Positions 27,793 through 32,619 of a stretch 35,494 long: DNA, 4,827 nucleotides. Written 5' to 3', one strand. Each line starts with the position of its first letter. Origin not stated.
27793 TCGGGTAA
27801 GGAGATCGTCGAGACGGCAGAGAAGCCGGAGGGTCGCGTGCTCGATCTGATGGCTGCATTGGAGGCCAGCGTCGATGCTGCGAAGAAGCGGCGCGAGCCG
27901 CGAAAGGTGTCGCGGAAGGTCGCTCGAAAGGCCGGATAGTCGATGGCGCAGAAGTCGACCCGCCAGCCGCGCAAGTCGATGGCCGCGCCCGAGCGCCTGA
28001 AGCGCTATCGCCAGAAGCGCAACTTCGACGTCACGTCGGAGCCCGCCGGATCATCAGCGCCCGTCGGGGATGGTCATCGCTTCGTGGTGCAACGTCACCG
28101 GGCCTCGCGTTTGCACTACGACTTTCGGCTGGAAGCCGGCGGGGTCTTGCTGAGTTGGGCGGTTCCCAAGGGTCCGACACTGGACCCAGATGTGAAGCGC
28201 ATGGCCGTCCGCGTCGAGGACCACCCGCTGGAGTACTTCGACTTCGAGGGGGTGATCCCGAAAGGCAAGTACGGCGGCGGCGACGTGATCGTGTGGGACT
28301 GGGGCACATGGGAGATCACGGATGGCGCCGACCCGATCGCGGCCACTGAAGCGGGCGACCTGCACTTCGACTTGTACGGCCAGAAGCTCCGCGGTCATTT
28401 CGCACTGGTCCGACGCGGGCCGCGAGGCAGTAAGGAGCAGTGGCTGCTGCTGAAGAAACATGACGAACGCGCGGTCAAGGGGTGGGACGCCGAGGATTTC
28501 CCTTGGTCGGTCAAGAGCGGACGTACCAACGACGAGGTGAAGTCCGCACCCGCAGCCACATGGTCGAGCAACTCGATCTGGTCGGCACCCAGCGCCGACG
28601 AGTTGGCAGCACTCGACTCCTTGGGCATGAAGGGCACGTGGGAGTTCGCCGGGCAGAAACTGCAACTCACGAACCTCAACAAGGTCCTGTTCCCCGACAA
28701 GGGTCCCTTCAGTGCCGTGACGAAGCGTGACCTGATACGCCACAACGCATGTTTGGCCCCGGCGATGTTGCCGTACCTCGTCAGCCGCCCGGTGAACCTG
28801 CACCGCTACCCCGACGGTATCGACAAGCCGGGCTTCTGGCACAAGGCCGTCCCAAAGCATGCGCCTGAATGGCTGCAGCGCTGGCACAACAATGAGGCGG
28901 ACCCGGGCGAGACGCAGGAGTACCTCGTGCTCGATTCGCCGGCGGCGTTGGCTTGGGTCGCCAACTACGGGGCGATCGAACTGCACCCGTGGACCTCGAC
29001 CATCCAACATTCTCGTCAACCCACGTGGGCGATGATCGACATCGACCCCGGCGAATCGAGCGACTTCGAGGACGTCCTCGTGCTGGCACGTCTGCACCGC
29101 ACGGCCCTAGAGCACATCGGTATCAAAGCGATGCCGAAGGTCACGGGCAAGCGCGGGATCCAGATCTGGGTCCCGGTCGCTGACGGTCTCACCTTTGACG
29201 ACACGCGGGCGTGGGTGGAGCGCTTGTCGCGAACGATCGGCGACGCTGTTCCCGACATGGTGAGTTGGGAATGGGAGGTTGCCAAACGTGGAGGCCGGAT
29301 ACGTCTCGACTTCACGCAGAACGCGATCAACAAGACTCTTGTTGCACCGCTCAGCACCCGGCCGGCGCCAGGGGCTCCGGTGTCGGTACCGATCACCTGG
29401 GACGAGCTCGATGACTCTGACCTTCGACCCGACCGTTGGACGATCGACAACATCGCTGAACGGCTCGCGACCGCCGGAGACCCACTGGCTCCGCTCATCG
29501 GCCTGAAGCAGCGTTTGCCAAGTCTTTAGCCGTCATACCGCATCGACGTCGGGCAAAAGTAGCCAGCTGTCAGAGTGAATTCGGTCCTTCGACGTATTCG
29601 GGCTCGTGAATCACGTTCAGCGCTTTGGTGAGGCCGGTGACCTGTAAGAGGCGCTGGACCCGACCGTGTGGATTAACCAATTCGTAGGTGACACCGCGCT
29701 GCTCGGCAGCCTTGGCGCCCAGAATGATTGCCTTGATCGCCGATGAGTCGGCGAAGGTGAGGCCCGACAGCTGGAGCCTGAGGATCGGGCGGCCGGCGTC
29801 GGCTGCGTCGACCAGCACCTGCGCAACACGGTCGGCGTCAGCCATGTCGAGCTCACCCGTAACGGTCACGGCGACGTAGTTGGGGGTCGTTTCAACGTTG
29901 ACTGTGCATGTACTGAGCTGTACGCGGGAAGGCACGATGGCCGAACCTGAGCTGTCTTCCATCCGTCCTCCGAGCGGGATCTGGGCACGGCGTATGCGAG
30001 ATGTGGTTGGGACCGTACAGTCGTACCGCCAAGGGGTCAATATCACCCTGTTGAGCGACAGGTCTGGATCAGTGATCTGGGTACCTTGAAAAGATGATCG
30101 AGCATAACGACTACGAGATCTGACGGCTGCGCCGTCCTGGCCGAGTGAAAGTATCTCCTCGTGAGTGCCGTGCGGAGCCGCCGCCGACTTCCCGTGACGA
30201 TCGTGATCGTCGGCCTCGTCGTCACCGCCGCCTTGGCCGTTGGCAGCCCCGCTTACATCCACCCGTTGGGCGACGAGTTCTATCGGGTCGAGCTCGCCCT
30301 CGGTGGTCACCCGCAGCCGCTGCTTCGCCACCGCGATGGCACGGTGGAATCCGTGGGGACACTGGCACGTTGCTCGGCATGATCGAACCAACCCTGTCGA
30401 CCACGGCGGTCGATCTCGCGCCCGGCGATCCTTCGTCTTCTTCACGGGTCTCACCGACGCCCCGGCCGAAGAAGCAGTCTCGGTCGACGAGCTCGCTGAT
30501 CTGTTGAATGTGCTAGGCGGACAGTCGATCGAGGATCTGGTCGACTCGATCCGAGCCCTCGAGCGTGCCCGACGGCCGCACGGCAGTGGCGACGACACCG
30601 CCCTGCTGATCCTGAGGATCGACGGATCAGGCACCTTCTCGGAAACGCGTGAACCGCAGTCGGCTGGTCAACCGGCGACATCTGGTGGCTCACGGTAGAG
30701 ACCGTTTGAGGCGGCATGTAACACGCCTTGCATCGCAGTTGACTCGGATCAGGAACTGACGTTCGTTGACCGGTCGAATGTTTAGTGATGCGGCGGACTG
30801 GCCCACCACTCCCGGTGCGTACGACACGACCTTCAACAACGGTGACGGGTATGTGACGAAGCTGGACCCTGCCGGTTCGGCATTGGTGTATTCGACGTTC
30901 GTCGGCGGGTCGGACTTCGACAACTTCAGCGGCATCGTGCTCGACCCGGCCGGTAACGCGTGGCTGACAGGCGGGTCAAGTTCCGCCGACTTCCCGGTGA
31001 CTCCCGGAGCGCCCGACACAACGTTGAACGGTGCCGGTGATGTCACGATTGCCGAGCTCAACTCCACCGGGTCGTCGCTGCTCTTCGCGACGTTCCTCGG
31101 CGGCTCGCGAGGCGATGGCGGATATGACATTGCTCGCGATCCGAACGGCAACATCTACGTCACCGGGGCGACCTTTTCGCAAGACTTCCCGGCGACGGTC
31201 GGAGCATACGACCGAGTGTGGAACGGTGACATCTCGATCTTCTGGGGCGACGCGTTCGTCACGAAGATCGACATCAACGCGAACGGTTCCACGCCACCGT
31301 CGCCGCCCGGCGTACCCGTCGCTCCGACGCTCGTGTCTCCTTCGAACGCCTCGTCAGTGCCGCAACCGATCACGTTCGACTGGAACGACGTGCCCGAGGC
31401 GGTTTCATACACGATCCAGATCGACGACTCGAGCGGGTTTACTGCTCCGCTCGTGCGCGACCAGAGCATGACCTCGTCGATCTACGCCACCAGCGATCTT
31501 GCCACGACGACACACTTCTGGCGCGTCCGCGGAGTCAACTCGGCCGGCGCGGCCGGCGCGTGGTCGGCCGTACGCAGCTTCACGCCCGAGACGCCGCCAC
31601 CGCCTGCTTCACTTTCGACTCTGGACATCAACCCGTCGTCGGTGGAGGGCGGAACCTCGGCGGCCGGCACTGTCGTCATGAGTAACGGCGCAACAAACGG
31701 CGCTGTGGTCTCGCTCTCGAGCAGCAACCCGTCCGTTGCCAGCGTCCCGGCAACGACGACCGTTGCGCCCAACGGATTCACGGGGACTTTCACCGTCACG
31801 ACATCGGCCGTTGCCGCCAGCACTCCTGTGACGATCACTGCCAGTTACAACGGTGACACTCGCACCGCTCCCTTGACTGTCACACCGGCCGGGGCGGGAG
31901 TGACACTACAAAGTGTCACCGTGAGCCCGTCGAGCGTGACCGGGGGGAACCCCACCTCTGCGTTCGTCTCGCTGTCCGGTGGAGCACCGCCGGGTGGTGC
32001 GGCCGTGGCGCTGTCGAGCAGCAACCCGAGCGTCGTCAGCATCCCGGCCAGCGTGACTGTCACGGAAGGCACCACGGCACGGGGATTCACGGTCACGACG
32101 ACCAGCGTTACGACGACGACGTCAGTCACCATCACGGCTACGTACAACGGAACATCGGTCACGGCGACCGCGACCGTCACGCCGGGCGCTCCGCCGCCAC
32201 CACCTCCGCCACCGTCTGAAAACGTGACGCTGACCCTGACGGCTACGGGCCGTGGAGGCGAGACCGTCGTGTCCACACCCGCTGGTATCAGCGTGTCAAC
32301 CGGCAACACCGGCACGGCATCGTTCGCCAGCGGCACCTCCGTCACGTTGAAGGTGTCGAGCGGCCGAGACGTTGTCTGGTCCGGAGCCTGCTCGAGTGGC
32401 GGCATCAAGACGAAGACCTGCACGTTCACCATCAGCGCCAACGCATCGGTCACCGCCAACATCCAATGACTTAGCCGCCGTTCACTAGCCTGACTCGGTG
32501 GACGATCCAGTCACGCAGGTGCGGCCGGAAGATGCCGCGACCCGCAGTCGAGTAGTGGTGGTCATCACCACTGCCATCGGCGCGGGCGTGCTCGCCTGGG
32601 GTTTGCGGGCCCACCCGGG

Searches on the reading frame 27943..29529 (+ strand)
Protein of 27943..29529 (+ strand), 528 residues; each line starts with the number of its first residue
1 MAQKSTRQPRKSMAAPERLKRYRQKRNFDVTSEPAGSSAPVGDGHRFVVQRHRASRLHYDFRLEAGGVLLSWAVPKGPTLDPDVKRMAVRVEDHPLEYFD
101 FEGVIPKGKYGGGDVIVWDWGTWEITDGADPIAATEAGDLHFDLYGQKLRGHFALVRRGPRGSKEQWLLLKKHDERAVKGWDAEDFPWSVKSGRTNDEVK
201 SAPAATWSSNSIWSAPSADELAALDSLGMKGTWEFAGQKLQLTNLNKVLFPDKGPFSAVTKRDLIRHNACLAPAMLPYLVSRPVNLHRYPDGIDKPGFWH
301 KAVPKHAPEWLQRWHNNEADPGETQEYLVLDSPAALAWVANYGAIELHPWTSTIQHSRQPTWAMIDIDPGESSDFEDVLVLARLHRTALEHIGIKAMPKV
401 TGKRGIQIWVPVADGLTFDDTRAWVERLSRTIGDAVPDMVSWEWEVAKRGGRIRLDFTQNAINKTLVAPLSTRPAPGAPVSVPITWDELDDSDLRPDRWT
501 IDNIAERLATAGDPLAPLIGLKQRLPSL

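Call 58: search_protein_families(library=pfam, proteins=[window:27943-29529:+], max_evalue=0.00001)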
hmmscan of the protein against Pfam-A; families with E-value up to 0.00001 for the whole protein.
window:27943-29529:+ (528 aa): 3 families
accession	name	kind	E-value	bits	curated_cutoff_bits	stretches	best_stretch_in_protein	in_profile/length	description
PF21686.3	LigD_Prim-Pol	-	7.5e-80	268.6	27.4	1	260-514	1-253/254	LigD, primase-polymerase domain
PF13298.12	LigD_N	-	4e-41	140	31.1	1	50-157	1-107/107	DNA Ligase D 3'-phosphoesterase domain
PF01896.25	DNA_primase_S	-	3e-06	28.1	26.8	0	365-486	1-163/163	DNA primase small subunit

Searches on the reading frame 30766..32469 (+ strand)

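Call 58: search_protein_families(library=pfam, proteins=[window:30766-32469:+], max_evalue=0.00001)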
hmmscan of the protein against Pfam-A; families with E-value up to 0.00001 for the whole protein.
window:30766-32469:+ (567 aa): 1 family
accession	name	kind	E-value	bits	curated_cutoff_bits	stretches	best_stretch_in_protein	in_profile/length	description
PF06739.17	SBBP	-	2.5e-08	34.2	20.5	1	111-142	6-38/38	Beta-propeller repeat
